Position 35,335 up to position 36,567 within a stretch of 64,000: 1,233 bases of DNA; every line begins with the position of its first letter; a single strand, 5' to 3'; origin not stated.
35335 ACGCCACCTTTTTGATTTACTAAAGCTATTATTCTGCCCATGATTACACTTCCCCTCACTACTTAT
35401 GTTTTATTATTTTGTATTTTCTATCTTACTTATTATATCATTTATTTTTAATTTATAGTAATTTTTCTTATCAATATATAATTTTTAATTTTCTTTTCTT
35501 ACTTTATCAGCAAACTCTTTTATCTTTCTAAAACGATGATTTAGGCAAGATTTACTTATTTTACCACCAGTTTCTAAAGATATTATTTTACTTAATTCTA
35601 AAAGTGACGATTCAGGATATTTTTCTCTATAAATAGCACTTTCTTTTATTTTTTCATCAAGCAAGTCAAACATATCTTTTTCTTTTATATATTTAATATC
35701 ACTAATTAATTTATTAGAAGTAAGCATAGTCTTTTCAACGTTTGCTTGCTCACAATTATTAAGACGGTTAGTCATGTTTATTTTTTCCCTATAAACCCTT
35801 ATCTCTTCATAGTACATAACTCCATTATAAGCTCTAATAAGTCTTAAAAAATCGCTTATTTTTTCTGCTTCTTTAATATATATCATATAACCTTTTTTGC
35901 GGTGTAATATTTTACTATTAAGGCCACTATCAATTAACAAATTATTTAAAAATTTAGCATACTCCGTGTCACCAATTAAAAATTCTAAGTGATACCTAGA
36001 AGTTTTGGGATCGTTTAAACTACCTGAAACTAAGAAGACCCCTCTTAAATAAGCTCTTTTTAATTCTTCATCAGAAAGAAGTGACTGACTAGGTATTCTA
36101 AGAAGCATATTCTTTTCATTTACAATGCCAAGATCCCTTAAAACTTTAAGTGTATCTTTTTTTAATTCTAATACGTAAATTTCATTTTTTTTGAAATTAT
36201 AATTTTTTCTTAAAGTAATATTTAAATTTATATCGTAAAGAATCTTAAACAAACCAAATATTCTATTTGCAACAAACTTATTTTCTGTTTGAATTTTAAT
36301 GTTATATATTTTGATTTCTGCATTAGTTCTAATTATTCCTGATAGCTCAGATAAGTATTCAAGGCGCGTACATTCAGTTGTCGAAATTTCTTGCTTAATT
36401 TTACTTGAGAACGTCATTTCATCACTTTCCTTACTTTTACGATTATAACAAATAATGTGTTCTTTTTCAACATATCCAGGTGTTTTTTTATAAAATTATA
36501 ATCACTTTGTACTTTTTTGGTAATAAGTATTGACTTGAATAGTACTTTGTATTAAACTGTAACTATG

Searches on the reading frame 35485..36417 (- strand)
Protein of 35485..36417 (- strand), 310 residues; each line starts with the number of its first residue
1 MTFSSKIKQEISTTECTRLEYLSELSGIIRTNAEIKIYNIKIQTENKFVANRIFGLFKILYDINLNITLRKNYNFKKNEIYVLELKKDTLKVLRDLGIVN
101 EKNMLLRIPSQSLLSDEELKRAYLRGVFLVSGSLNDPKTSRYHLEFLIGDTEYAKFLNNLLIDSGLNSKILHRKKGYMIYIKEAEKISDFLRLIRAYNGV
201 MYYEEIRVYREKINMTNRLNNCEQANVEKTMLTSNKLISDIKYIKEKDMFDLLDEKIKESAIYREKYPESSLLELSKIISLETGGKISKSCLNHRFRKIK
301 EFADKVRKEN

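Call 31: search_protein_families(library=ncbifam, proteins=[window:35485-36417:-], max_evalue=1e-10)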
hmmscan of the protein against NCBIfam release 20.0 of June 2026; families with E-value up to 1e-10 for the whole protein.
window:35485-36417:- (310 aa): 1 family
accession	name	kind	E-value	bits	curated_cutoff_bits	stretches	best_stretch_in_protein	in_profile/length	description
TIGR00647.1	DNA_bind_WhiA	equivalog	7.6e-75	252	44.1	1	4-304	1-304/304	DNA-binding protein WhiA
